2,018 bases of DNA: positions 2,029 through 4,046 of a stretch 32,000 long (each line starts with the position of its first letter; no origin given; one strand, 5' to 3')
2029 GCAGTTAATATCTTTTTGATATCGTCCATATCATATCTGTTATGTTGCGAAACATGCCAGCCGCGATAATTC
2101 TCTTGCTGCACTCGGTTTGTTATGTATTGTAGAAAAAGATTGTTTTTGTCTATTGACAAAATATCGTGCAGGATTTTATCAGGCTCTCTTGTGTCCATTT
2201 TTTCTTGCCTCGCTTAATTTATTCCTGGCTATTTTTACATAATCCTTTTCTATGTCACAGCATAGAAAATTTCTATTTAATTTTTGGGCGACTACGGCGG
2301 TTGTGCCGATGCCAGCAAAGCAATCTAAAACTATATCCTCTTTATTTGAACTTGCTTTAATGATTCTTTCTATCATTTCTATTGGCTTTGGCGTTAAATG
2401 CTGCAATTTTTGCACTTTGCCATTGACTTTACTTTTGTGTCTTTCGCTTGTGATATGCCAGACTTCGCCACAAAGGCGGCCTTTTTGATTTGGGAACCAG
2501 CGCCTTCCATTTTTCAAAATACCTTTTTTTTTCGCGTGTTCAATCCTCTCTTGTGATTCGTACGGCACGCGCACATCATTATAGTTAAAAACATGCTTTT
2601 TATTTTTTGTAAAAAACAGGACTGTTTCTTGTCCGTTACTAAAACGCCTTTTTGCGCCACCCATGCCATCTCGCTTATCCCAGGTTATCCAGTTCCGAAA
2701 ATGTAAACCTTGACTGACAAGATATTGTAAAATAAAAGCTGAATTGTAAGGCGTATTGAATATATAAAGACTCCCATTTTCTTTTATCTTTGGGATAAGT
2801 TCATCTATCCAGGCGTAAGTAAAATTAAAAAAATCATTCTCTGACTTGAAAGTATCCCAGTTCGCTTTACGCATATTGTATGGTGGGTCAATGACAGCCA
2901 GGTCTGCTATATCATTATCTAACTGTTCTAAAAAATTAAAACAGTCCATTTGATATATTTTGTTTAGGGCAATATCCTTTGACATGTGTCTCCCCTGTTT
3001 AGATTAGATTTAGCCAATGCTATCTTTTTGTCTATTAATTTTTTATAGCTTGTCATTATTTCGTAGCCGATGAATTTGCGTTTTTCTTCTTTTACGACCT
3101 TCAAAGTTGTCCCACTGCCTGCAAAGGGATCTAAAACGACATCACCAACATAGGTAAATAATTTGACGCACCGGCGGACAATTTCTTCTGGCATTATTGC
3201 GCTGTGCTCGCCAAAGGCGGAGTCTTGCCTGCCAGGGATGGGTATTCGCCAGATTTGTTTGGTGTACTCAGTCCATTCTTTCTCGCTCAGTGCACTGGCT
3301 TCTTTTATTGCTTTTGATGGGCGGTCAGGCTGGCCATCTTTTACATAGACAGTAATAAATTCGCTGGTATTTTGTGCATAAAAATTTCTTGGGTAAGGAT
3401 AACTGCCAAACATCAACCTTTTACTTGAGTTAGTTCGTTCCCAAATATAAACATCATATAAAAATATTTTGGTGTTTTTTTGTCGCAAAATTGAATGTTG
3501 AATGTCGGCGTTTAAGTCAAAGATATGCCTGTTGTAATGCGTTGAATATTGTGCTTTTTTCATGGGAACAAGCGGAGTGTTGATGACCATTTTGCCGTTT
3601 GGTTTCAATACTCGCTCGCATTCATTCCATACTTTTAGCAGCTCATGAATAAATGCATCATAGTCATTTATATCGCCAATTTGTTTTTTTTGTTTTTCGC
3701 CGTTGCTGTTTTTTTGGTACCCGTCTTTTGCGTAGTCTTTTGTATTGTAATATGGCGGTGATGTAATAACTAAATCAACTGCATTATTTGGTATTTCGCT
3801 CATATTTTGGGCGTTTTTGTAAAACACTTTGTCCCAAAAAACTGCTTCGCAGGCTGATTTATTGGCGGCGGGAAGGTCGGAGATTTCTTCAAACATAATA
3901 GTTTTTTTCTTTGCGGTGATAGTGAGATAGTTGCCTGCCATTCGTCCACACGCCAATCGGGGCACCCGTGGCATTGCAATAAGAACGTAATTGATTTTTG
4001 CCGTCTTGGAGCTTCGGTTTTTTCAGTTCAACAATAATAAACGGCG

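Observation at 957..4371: Four-gene, translationally coupled R-M-like operon pairing two unrelated nuclease folds with two beta-class methyltransferases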

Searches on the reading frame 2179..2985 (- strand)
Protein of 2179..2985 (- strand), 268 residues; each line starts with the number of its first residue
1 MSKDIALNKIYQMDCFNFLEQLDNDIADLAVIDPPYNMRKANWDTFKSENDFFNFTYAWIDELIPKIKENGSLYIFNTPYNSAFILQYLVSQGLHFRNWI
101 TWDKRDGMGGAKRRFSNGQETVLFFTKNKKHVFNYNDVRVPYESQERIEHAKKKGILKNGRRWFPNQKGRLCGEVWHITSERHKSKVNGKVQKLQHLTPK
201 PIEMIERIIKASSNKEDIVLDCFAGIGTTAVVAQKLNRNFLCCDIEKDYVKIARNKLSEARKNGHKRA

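Call 3: search_protein_families(library=pfam, proteins=[window:2179-2985:-], max_evalue=1)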
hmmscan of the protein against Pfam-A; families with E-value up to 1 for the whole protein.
window:2179-2985:- (268 aa): 5 families
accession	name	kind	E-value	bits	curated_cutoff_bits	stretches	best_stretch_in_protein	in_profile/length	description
PF01555.25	N6_N4_Mtase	-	4.1e-62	210.4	26.7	1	28-254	2-220/221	DNA methylase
PF02086.21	MethyltransfD12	-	0.00051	20.3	22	2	204-258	11-63/253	D12 class N6 adenine-specific DNA methyltransferase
PF02475.24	TRM5-TYW2_MTfase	-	0.0064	16.9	28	1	206-248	28-69/164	TRM5/TYW2 methyltransferase domain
PF07855.17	ATG101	-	0.028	14.7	26.5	0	158-213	88-145/158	Autophagy-related protein 101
PF13649.12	Methyltransf_25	-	0.062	14.4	27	1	219-260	1-44/97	Methyltransferase domain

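Call 4: search_protein_families(library=ncbifam, proteins=[window:2179-2985:-], max_evalue=1)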
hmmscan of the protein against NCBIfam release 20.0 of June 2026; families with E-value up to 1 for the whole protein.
window:2179-2985:- (268 aa): 10 families
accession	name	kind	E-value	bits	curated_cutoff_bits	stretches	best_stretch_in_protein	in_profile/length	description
NF008572.0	PRK11524.1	equivalog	1.7e-39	135.7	292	1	8-261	15-260/294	adenine-specific DNA-methyltransferase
NF050803.1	DnaMtaseCcrMCaul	equivalog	1.2e-31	109.9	830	2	185-264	175-254/350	adenine-specific DNA-methyltransferase CcrM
NF010253.0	PRK13699.1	subfamily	2.8e-09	37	244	1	195-262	143-210/226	DNA methyltransferase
NF011529.0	PRK14968.1-3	equivalog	0.00069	19.1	162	1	208-256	30-75/198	putative methyltransferase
NF047730.1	tRNAMtaseTrm5b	equivalog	0.0091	15.2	600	1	206-252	173-218/330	tRNA (guanine(37)-N1)-methyltransferase Trm5b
NF053511.1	tRNA_U34_MnmM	equivalog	0.031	13.8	135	1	201-261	3-66/183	tRNA 5-(aminomethyl)-2-thiouridylate-methyltransferase MnmM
NF047732.1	tRNAMtaseTrm5bMeth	equivalog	0.031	13.3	500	1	208-255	191-237/337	tRNA (guanine(37)-N1)-methyltransferase Trm5b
TIGR00479.1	rumA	equivalog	0.045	12.6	183.55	1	206-264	283-339/432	23S rRNA (uracil(1939)-C(5))-methyltransferase RlmD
NF043040.1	corrin_prot_MT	hypoth_equivalog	0.047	13.1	180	1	203-262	28-88/216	corrinoid protein-associated methyltransferase CpaM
NF008264.0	PRK11036.1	equivalog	0.05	13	366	1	205-259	34-88/261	tRNA uridine 5-oxyacetic acid(34) methyltransferase CmoM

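Call 5: search_protein_families(library=padloc, proteins=[window:2179-2985:-], max_evalue=1)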
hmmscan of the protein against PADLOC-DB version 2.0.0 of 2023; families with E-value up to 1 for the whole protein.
window:2179-2985:- (268 aa): 72 families (the best 25 are shown)
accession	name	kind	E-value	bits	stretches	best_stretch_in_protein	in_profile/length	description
PDLC03371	MTase_II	-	3.4e-72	241.1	1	6-262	9-257/260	Type II methyltransferase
PDLC03299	MTase_II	-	1.9e-53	179.9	1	9-260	16-260/296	Type II methyltransferase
PDLC03320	MTase_II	-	9.9e-47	157.5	1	9-261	34-278/289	Type II methyltransferase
PDLC03230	MTase_II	-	1.3e-34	118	1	6-259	34-284/360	Type II methyltransferase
PDLC03216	MTase_II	-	3.5e-34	116.4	1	4-263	8-261/364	Type II methyltransferase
PDLC03238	MTase_II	-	1.8e-33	114.2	1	6-257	122-363/428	Type II methyltransferase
PDLC03387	MTase_II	-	2.7e-31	106.8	2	82-260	131-278/289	Type II methyltransferase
PDLC03738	oMTase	-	7.1e-30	101.9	2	189-264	197-272/376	orphan methyltransferase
PDLC03353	MTase_II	-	8.6e-30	102.1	1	4-259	6-252/260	Type II methyltransferase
PDLC03327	MTase_II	-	1e-29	101.8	1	11-249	42-276/319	Type II methyltransferase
PDLC03265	MTase_II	-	1.6e-25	88.3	2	191-257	262-328/333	Type II methyltransferase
PDLC03300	MTase_II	-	2.2e-25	87.3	2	50-259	84-278/302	Type II methyltransferase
PDLC03339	MTase_II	-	9.5e-24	81.9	1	7-260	3-274/399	Type II methyltransferase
PDLC03302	MTase_II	-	1.6e-21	74.7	2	42-262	62-265/626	Type II methyltransferase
PDLC03350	MTase_II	-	3.7e-21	73.8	1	4-262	53-300/312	Type II methyltransferase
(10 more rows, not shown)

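Call 11: search_solved_structures(query=window:2179-2985:-, max_evalue=0.00001, show_alignments=1)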
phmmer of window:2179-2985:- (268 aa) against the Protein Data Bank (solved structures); distinct sequences matched with E-value up to 0.00001: 11.
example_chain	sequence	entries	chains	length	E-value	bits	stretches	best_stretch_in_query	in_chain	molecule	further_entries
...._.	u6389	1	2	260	7.5e-123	412.4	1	6-258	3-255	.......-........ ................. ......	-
9c3u_A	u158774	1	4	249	1.4e-34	122.9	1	19-257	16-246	Methyltransferase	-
8urk_A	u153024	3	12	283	1.7e-34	122.7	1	19-258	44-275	Methyltransferase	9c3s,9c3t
1nw8_A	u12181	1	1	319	2.3e-28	102.5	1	10-251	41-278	MODIFICATION METHYLASE RSRI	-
1eg2_A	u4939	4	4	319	3.2e-28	102.1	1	10-251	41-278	MODIFICATION METHYLASE RSRI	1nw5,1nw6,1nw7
5hek_A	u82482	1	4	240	2.4e-20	76.3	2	184-260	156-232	Adenine specific DNA methyltransferase (DpnA)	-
5hfj_A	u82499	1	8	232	4.3e-20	75.4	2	184-257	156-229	Adenine specific DNA methyltransferase (DpnA)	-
6pbd_A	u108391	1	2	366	2.7e-19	72.8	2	184-258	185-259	Modification methylase CcrMI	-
8s9m_A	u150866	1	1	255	1.1e-08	38.1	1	194-265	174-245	DNA cytosine-N4 methyltransferase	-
8s9n_A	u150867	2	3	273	1.2e-08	37.9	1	194-265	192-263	DNA cytosine-N4 methyltransferase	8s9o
2zie_A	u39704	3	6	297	1.6e-07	34.2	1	166-258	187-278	Putative modification methylase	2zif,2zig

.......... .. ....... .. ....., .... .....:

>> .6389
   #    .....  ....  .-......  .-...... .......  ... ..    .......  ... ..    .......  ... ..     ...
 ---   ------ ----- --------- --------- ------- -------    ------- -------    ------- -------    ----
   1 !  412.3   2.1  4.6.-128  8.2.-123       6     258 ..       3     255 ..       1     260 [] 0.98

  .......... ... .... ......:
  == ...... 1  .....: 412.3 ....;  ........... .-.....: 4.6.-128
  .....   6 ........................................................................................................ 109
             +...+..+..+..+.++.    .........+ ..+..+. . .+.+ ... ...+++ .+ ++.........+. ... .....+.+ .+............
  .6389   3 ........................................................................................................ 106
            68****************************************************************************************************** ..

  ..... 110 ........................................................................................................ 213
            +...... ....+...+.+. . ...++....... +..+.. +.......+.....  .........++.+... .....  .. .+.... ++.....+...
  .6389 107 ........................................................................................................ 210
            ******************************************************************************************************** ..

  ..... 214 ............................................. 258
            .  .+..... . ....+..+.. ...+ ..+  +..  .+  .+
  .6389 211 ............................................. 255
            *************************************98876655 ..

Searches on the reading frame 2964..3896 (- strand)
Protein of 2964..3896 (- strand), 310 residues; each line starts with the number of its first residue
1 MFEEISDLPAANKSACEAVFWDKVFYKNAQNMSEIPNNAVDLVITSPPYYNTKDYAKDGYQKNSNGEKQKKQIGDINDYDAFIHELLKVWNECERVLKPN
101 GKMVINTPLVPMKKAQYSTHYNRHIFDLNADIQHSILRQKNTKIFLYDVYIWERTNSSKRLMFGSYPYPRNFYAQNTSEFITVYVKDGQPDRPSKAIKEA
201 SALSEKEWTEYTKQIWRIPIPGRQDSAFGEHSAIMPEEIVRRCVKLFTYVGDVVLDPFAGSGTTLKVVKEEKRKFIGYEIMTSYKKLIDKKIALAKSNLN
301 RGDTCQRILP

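Call 3: search_protein_families(library=pfam, proteins=[window:2964-3896:-], max_evalue=1)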
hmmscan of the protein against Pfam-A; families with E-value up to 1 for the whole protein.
window:2964-3896:- (310 aa): 5 families
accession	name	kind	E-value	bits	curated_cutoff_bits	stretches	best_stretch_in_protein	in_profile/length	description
PF01555.25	N6_N4_Mtase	-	1.8e-47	162.6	26.7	1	40-288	1-219/221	DNA methylase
PF07669.17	Eco57I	-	0.00057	20.5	25.3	1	29-92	69-126/171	Eco57I restriction-modification methylase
PF01170.24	UPF0020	-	0.0042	17.2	22.3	0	12-50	93-132/197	RMKL-like, methyltransferase domain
PF08241.18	Methyltransf_11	-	0.0059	17.7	21.2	1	83-105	73-95/95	Methyltransferase domain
PF13847.12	Methyltransf_31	-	0.011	15.8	27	1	83-109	87-113/145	Methyltransferase domain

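Call 4: search_protein_families(library=ncbifam, proteins=[window:2964-3896:-], max_evalue=1)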
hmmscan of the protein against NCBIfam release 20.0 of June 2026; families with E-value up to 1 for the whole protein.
window:2964-3896:- (310 aa): 8 families
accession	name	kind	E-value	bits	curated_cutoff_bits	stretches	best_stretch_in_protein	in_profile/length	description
NF050803.1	DnaMtaseCcrMCaul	equivalog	1e-18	67.4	830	2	228-295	183-250/350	adenine-specific DNA-methyltransferase CcrM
NF008572.0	PRK11524.1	equivalog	7.9e-18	64.6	292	2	226-294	190-258/294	adenine-specific DNA-methyltransferase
NF010253.0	PRK13699.1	subfamily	2.7e-13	50.1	244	2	231-306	144-219/226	DNA methyltransferase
NF040721.1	Trm14_Arch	equivalog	0.016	14.4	280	0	230-265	170-206/370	tRNA (guanine(6)-N2)-methyltransferase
TIGR00536.1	hemK_fam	subfamily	0.034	13.2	115.5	1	20-129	163-266/286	HemK family protein methyltransferase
NF045667.1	MTase_DVU1556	equivalog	0.053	13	155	0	86-106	100-120/213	DVU_1556 family methyltransferase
NF033398.1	rRNA_meth_EmtA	equivalog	0.061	12.7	625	1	71-106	263-295/336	EmtA family 23S rRNA (guanine(2470)) methyltransferase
TIGR01177.1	TIGR01177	hypoth_equivalog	0.066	12.5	316.55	0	24-61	234-270/330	TIGR01177 family methyltransferase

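Call 5: search_protein_families(library=padloc, proteins=[window:2964-3896:-], max_evalue=1)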
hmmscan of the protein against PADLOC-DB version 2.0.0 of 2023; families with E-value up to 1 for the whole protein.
window:2964-3896:- (310 aa): 70 families (the best 25 are shown)
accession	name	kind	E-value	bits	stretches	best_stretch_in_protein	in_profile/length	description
PDLC03353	MTase_II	-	1.7e-86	288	1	21-299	9-257/260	Type II methyltransferase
PDLC03350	MTase_II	-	1.6e-47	160.4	1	20-298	55-301/312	Type II methyltransferase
PDLC03259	MTase_II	-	2.1e-43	146.7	1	27-302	9-265/423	Type II methyltransferase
PDLC03371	MTase_II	-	1.5e-32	111.2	1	30-298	20-258/260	Type II methyltransferase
PDLC03387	MTase_II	-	2.4e-32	110.3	2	145-297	141-281/289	Type II methyltransferase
PDLC03283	MTase_II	-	3.6e-29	100.1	1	23-296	6-275/352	Type II methyltransferase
PDLC03260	MTase_II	-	5.5e-26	89.3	2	140-297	168-312/349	Type II methyltransferase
PDLC03299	MTase_II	-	6.1e-24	83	1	24-295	17-260/296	Type II methyltransferase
PDLC03216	MTase_II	-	4.5e-21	73.2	2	230-297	193-260/364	Type II methyltransferase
PDLC03320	MTase_II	-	8.1e-21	72.4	2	203-297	182-279/289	Type II methyltransferase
PDLC03252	MTase_II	-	5.6e-20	70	2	195-292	262-353/365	Type II methyltransferase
PDLC03363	MTase_II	-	1.9e-19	68.2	2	198-300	24-126/294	Type II methyltransferase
PDLC03246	MTase_II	-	3.6e-18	63.8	1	29-290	121-364/376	Type II methyltransferase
PDLC03265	MTase_II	-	1.6e-16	58.6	2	229-292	265-328/333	Type II methyltransferase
PDLC03738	oMTase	-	1.8e-16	57.8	2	231-295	204-268/376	orphan methyltransferase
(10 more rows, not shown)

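Call 12: search_solved_structures(query=window:2964-3896:-, max_evalue=0.00001, show_alignments=1)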
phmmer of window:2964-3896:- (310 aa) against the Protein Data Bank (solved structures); distinct sequences matched with E-value up to 0.00001: 10.
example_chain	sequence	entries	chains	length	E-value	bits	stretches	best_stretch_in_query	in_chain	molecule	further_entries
2zie_A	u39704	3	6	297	1.2e-33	119.8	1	32-293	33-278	Putative modification methylase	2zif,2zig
8s9n_A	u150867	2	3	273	6.7e-19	71.4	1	25-299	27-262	DNA cytosine-N4 methyltransferase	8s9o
8s9m_A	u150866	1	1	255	7.8e-19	71.1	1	28-299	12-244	DNA cytosine-N4 methyltransferase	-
8urk_A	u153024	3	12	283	2.9e-13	52.9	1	191-292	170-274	Methyltransferase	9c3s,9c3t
9c3u_A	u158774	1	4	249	3.3e-13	52.7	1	191-291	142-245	Methyltransferase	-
6pbd_A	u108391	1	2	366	3.5e-09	39.5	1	215-292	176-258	Modification methylase CcrMI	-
1eg2_A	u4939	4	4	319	3.9e-09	39.3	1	76-294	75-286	MODIFICATION METHYLASE RSRI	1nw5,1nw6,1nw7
1nw8_A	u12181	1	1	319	4.8e-09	39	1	87-294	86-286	MODIFICATION METHYLASE RSRI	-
5hek_A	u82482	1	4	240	2e-06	30.4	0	238-294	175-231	Adenine specific DNA methyltransferase (DpnA)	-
5hfj_A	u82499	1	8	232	2.6e-06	30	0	238-292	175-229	Adenine specific DNA methyltransferase (DpnA)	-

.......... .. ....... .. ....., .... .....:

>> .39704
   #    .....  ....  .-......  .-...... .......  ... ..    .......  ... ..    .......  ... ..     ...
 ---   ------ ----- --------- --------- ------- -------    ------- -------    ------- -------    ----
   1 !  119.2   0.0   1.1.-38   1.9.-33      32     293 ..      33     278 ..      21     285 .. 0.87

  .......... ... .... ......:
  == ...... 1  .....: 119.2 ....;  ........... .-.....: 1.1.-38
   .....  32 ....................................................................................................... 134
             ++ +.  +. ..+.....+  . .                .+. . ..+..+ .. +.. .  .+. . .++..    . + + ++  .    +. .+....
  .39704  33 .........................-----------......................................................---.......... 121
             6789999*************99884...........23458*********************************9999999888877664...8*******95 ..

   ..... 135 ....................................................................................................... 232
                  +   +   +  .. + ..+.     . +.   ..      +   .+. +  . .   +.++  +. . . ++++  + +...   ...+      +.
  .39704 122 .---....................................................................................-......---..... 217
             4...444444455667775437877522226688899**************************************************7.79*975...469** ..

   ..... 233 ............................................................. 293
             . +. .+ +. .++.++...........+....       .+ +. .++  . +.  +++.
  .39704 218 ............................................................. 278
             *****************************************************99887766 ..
